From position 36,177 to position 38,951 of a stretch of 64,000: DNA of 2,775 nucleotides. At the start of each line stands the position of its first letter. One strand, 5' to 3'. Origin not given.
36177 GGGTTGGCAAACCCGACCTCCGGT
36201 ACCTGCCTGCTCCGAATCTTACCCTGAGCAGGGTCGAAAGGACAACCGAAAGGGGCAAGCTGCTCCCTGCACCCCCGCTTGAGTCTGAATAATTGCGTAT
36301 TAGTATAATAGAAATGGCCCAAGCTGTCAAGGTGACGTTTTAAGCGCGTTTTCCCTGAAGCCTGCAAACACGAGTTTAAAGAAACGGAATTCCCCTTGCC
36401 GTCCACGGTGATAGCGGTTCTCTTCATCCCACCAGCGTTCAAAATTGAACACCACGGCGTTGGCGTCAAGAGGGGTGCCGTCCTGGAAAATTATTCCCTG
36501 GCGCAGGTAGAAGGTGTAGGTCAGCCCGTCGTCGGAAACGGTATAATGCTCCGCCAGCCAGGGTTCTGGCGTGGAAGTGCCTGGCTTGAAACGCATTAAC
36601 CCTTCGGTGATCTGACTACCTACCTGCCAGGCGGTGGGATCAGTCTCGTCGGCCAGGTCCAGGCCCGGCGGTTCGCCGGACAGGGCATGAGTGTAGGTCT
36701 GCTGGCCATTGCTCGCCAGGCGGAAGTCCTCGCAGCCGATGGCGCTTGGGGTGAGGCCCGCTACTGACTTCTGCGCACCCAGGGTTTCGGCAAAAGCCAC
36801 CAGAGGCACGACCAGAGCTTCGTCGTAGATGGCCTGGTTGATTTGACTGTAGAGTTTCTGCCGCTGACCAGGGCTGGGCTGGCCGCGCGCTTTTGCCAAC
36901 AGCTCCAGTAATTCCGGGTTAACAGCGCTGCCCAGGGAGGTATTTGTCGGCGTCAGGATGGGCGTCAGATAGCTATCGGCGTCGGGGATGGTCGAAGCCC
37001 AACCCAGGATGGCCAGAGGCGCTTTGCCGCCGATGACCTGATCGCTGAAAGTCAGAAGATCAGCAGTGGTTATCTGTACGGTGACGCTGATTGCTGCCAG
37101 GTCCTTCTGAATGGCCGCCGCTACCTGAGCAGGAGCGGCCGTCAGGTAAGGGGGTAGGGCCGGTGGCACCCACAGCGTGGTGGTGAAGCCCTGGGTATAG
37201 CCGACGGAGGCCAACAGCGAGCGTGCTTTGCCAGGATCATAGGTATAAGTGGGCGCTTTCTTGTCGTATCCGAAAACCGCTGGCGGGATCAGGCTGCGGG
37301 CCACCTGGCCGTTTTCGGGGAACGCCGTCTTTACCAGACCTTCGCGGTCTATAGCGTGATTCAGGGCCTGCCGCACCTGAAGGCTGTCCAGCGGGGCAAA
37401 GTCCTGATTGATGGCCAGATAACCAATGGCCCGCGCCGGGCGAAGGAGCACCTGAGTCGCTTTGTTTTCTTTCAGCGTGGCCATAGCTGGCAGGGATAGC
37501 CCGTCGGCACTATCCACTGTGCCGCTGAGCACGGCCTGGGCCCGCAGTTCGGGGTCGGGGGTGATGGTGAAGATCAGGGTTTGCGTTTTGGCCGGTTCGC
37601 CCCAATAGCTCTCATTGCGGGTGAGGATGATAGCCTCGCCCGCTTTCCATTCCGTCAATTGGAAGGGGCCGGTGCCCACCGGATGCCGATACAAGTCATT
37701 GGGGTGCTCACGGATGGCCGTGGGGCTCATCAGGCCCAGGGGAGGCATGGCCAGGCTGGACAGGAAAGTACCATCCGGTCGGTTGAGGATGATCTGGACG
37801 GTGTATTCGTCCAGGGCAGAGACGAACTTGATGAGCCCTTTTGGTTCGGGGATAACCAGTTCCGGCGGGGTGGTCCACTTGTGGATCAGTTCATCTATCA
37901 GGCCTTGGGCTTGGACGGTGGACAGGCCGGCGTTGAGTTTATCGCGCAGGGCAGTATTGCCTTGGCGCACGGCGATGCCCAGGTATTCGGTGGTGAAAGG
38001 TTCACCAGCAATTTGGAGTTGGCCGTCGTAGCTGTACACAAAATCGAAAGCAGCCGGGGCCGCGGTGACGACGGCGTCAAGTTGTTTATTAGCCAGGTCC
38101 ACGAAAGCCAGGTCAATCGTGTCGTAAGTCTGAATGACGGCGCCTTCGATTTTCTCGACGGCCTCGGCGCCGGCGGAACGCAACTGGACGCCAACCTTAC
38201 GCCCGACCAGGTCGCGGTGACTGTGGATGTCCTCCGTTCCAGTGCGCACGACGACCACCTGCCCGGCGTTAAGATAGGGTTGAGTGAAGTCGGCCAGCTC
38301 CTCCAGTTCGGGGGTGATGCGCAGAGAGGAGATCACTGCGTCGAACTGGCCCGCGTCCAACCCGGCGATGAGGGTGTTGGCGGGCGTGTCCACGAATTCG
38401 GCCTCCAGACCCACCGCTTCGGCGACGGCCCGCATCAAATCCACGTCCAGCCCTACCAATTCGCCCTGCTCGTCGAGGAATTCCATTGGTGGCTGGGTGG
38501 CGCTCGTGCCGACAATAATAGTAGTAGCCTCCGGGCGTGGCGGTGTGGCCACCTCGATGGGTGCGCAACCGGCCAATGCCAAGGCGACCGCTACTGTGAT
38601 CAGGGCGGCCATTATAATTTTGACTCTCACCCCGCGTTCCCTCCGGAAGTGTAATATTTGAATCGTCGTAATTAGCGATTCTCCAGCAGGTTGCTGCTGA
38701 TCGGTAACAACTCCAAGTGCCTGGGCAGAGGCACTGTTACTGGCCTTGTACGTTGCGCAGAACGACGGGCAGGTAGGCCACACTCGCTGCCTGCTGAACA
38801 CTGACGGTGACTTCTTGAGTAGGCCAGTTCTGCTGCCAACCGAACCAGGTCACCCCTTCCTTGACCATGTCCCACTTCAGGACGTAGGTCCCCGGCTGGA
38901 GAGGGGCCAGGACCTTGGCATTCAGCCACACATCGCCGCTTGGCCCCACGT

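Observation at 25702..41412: One-strand uptake supercluster mixing two ABC importer families, with accessory domains on nearly every external component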

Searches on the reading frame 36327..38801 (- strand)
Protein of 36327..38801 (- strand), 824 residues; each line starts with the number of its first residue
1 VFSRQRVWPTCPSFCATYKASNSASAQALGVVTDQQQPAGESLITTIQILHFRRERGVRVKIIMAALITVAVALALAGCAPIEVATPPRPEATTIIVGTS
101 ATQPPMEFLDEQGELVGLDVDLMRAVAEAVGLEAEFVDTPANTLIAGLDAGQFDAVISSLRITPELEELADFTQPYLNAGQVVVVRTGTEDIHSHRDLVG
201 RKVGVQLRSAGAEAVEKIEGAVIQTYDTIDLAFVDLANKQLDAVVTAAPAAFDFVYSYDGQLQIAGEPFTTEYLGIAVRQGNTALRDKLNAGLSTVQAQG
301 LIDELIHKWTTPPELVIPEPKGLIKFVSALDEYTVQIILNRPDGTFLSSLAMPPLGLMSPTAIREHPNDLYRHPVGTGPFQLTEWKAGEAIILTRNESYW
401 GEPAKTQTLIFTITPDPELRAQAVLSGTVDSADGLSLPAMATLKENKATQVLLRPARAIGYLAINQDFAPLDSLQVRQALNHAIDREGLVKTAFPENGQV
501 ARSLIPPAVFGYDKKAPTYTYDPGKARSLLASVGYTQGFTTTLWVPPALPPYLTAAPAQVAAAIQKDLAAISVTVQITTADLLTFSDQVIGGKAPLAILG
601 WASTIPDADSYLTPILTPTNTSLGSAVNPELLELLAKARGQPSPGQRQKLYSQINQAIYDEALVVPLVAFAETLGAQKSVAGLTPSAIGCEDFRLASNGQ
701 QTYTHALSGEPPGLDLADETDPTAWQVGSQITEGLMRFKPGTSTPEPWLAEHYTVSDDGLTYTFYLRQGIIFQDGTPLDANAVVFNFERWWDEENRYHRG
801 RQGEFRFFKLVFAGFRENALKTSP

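Call 5: search_protein_families(library=pfam, proteins=[window:36327-38801:-], max_evalue=0.01)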
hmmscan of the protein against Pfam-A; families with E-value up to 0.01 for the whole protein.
window:36327-38801:- (824 aa): 3 families
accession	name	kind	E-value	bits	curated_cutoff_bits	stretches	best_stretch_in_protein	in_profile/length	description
PF00496.27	SBP_bac_5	-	6.4e-89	299.1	32.4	2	253-621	39-366/368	Bacterial extracellular solute-binding proteins, family 5 Middle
PF00497.25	SBP_bac_3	-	3.9e-37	127.4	26.4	1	95-310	1-130/132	Bacterial extracellular solute-binding proteins, family 3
PF10613.14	Lig_chan-Glu_bd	-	0.0022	18.5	30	1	141-186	67-112/115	Ligated ion channel L-glutamate- and glycine-binding site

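Call 34: find_homologous_proteins(query=window:36327-38630:-, max_evalue=1e-20)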
Query window:36327-38630:- (767 aa): 182 proteins with E <= 1e-20 among 8000 candidates; the best 120 are listed.
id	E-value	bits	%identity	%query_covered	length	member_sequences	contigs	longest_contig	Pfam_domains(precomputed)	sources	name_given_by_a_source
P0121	0.0e+0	1697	100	99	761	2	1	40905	PF00497.26,PF00496.28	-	-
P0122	0.0e+0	1538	90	97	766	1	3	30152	PF00497.26,PF00496.28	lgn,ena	-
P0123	0.0e+0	1516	89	99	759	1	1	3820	PF00497.26,PF00496.28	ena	-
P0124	0.0e+0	1430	85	99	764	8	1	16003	PF00497.26,PF00496.28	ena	-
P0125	0.0e+0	1424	85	96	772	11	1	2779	PF00497.26,PF00496.28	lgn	-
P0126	0.0e+0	1393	83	99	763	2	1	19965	PF00497.26,PF00496.28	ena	-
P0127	0.0e+0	1391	83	99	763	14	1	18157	PF00497.26,PF00496.28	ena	-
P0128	0.0e+0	1380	82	97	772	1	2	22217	PF00497.26,PF00496.28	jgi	jgi:peptide/nickel transport system substrate-binding protein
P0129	0.0e+0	1360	79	99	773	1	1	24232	PF00497.26,PF00496.28,PF10613.15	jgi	jgi:ABC-type transport system substrate-binding protein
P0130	0.0e+0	1330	78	99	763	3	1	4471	PF00497.26,PF00496.28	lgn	-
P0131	0.0e+0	1323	78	99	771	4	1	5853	PF00497.26,PF00496.28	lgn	-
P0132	8.0e-70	254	37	43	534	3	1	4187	PF00496.28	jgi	jgi:peptide/nickel transport system substrate-binding protein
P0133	1.7e-66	243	35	44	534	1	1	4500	PF00496.28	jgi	-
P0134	1.6e-65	240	35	44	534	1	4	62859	PF00496.28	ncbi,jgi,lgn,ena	-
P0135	2.2e-65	240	37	43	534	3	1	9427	PF00496.28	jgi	jgi:peptide/nickel transport system substrate-binding protein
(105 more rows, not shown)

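Call 35: search_solved_structures(query=window:36327-38630:-, max_evalue=0.00001, show_alignments=1)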
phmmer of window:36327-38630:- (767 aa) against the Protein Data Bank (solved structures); distinct sequences matched with E-value up to 0.00001: 186 (the best 60 are shown).
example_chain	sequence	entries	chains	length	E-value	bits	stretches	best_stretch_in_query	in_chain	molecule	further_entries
3tpa_A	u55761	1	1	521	5.4e-66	226.7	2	265-636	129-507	Heme-binding protein A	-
8z1z_F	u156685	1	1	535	6.4e-66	226.5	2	266-636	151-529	Dipeptide-binding protein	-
8z1y_F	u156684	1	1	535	8.8e-66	226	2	266-636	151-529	Dipeptide-binding protein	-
5f1q_A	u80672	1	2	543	2.8e-65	224.4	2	266-636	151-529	Periplasmic dipeptide transport protein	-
1dpp_A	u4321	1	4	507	2.9e-65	224.3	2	266-636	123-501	DIPEPTIDE BINDING PROTEIN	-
1dpe_A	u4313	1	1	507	5.4e-64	220.1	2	266-636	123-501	DIPEPTIDE-BINDING PROTEIN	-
3m8u_A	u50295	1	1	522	1.1e-63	219.1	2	266-606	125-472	Heme-binding protein A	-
5u4o_A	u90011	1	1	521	3.3e-59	204.3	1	266-626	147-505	ABC transporter substrate-binding protein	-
1uqw_A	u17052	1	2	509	3.3e-53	184.5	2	270-621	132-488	PUTATIVE BINDING PROTEIN YLIB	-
6ofq_A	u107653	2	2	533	5.1e-51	177.2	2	266-612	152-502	Heme-binding protein A / AI-2 binding protein A | Heme-binding protein A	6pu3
8upi_A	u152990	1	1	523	5.9e-50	173.7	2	268-606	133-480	Peptide ABC transporter substrate-binding protein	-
4qfk_H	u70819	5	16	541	3.1e-48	168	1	267-633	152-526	ABC transporter periplasmic peptide-binding protein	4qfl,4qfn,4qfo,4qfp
4zv1_A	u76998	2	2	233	6e-45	157.1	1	37-252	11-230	AncQR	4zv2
7kz8_A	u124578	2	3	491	9.1e-41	143.3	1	262-600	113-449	Peptide/nickel transport system substrate-binding protein AapF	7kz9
1zlq_A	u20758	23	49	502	1.5e-39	139.3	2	268-622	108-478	Nickel-binding periplasmic protein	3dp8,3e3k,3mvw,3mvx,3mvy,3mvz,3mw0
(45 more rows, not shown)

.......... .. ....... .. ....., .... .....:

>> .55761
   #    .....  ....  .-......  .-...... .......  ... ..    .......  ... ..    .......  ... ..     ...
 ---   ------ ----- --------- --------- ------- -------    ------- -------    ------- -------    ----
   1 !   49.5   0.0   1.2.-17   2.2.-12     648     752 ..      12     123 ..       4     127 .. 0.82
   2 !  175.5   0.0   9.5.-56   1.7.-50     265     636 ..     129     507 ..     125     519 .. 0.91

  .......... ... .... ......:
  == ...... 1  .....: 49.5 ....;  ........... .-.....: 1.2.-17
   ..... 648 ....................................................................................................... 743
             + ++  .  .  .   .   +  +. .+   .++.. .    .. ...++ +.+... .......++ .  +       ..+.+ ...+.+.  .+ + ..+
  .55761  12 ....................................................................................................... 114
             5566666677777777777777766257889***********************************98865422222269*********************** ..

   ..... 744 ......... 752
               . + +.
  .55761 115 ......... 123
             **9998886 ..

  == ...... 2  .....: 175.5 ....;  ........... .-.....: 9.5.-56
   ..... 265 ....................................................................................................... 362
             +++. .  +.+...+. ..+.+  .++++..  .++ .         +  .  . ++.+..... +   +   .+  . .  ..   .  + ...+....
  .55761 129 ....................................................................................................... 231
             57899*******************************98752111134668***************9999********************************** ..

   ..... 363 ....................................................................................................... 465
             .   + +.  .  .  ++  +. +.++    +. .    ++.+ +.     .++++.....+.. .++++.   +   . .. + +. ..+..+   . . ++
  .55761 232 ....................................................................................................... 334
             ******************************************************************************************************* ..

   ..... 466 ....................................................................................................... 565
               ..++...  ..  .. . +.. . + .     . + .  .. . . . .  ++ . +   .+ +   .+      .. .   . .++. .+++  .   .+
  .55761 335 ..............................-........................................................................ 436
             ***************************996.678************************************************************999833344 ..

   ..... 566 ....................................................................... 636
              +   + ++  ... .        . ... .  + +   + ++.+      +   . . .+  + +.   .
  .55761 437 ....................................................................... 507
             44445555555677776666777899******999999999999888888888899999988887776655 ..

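Call 44: search_protein_families(library=ncbifam, proteins=[window:36327-38630:-], max_evalue=1e-10)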
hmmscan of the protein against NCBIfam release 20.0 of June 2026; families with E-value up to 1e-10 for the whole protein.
window:36327-38630:- (767 aa): 21 families
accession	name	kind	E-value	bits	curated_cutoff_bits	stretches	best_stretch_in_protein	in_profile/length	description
NF043070.1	DppA_dipep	equivalog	1.2e-67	228.8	1005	2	266-608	151-501/535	dipeptide ABC transporter periplasmic-binding protein DppA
NF011942.0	PRK15413.1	equivalog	6.1e-59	200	594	2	270-613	135-483/512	glutathione ABC transporter substrate-binding protein GsiB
NF011689.0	PRK15109.1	equivalog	2.2e-57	194.9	560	1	267-636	157-533/547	ABC transporter substrate-binding protein SapA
TIGR02294.1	nickel_nikA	equivalog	5.8e-53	180.1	393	2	267-624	109-484/501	nickel ABC transporter substrate-binding protein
TIGR01096.1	3A0103s03R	subfamily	6.1e-44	150.4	256.35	1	19-252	8-249/250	lysine/arginine/ornithine ABC transporter substrate-binding protein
NF008426.0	PRK11260.1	equivalog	1.2e-39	136.2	312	1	33-252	38-259/266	cystine ABC transporter substrate-binding protein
NF045468.1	Opp5A_nikA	equivalog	2.1e-39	135.4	600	1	274-624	120-470/488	nickel ABC transporter substrate-binding protein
TIGR04028.1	SBP_KPN_01854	hypoth_equivalog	2.5e-39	135.2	468.5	2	273-481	114-334/509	TIGR04028 family ABC transporter substrate-binding protein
NF047575.1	opine_bind_CntA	exception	7.4e-34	117.2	800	1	266-480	137-362/535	staphylopine-dependent metal ABC transporter substrate-binding lipoprotein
NF007029.0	PRK09495.1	equivalog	3.1e-30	105.8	303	1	27-253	16-243/248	glutamine ABC transporter substrate-binding protein GlnH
NF041765.1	ArtJ_Ecoli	equivalog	3.5e-30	105.4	510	1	35-253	20-241/243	arginine ABC transporter substrate-binding protein ArtJ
NF041764.1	ArtI_Ecoli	equivalog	3.7e-29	101.8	522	1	34-252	19-240/243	arginine ABC transporter substrate-binding protein ArtI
NF011583.0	PRK15007.1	subfamily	8.1e-28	97.4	358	1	34-252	19-240/243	arginine ABC transporter substrate-binding protein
NF045467.1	Opp4A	equivalog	9.4e-28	96.8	650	1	272-479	158-381/556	oligopeptide ABC transporter substrate-binding protein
NF011684.0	PRK15104.1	equivalog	5.6e-23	81.4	947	1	270-627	162-525/543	oligopeptide ABC transporter substrate-binding protein OppA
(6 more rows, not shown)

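Call 75: predict_structure(alignment_id=A3)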
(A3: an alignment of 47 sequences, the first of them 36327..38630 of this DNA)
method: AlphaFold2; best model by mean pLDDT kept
length: 767 residues; sequences in the alignment: 47
mean_pLDDT: 85.0   pTM: 0.65
mean pLDDT of the five models: 85.0, 84.0, 82.4, 80.1, 78.0
residues with pLDDT >= 90: 443; 70-90: 213; 50-70: 51; < 50: 60
segments of 3 or more residues with pLDDT < 50: 21-33, 255-264, 735-767
pLDDT, mean of each block of 10 residues (from residue 1): 58 61 40 73 80 73 95 95 87 93 87 93 93 92 95 87 92 85 94 79 83 92 94 96 85 46 58 92 88 88 86 84 93 93 95 93 96 93 93 92 94 97 98 91 93 93 98 97 95 65 95 98 85 91 88 89 79 91 93 97 95 93 94 92 96 66 78 94 91 96 95 96 89 51 31 28 33
secondary structure, 60 per line:
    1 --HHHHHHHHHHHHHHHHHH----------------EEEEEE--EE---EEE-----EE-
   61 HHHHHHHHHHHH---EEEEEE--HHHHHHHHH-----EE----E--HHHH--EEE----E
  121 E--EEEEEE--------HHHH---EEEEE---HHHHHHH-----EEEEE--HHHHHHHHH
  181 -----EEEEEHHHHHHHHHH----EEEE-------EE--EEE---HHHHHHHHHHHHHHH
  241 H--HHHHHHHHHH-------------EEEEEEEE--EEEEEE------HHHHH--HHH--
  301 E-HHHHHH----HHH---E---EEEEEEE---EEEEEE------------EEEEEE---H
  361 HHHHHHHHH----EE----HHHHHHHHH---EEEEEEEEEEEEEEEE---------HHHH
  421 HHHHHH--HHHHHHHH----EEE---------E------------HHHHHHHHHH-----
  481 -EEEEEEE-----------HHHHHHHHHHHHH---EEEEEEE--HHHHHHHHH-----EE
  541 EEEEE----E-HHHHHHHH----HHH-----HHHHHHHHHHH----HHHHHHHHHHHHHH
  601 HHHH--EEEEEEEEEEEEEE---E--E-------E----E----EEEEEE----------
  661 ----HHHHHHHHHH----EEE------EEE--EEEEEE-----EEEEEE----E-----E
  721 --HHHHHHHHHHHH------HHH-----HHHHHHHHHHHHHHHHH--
elements in order (helices of 4 or more, strands of 3 or more residues): H3-20 E37-42 E50-52 H61-72 E76-81 H84-92 H107-110 E113-115 E124-129 H138-141 E145-149 H153-159 E165-169 H172-180 E186-190 H191-200 E205-208 E220-222 H226-241 H244-253 E267-274 E277-282 H289-293 H303-308 E323-329 E333-338 E351-356 H360-369 H380-388 E392-407 H417-426 H429-436 E441-443 H466-475 E482-488 H500-512 E516-522 H525-533 E539-545 H552-559 H572-582 H587-604 E607-620 E645-650 H665-674 E679-681 E688-690 E693-698 E704-709 H723-734 H749-765

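Call 77: fold_search(model_id=the predicted structure, library=pdb)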
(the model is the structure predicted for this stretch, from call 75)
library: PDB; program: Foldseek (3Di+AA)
matches with E <= 10: 1955; with E <= 0.001: 1891
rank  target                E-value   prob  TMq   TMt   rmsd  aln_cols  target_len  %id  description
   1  1dpp_A                6.3e-32  1.00  0.37  0.53   6.2       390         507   28  DIPEPTIDE BINDING PROTEIN COMPLEX WITH GLYCYL-L-LEUCINE (released 1995-12-07)
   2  5f1q_B                1.0e-31  1.00  0.37  0.52   6.4       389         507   28  Crystal Structure of Periplasmic Dipeptide Transport Protein from Yersinia pestis (released 2015-12-23)
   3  5u4o                  1.2e-31  1.00  0.46  0.74   2.7       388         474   29  A 2.05A X-Ray Structureof A Bacterial Extracellular Solute-binding Protein, family 5 for Bacillus anthracis str. Ames (released 2017-03-08)
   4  3m8u                  3.2e-31  1.00  0.39  0.56   5.1       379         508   27  Crystal structure of glutathione-binding protein A (GbpA) from Haemophilus parasuis SH0165 in complex with glutathione d (released 2010-07-14)
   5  5f1q_A                3.4e-31  1.00  0.38  0.53   6.1       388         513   28  Crystal Structure of Periplasmic Dipeptide Transport Protein from Yersinia pestis (released 2015-12-23)
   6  1dpe                  5.1e-31  1.00  0.47  0.70   7.0       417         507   27  DIPEPTIDE-BINDING PROTEIN (released 1996-08-17)
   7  3tpa                  1.3e-29  1.00  0.46  0.68   2.7       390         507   30  Structure of HbpA2 from Haemophilus parasuis (released 2011-11-30)
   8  8z1z_F                2.8e-29  1.00  0.44  0.65   3.6       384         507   29  Cryo-EM structure of Escherichia coli DppAR383D+D436RBCDF in pre-catalytic state (released 2025-04-16)
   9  1uqw_A                4.9e-29  1.00  0.45  0.70   2.6       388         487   27  Crystal structure of yliB protein from escherichia coi (released 2003-10-22)
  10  6ofq_A                4.4e-28  1.00  0.36  0.50   6.0       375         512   28  ABC transporter-associated periplasmic binding protein DppA from Helicobacter pylori in complex with peptide STSA (released 2019-08-21)
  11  4qfl_A                5.9e-28  1.00  0.39  0.55   5.7       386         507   26  Crystal structure of dipeptide binding protein from pseudoalteromonas sp. SM9913 in complex with Ala-Phe (released 2015-01-28)
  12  4qfk_A                1.1e-27  1.00  0.43  0.63   7.8       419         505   26  Crystal structure of dipeptide binding protein from pseudoalteromonas sp. SM9913 (released 2015-01-28)
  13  7og0_B                1.5e-26  1.00  0.44  0.67   3.3       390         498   25  Nontypeable Haemophillus influenzae SapA in open and closed conformations, in complex with double stranded RNA (released 2021-10-27)
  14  8tv8                  2.3e-26  1.00  0.45  0.65   8.6       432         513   23  Crystal structure of nontypeable Haemophilus influenzae SapA (released 2024-01-17)
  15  7kz8                  3.2e-26  1.00  0.38  0.56   6.0       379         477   26  Crystal structure of substrate-binding protein Aapf from Pseudomonas sp. PDC86 (released 2021-03-17)
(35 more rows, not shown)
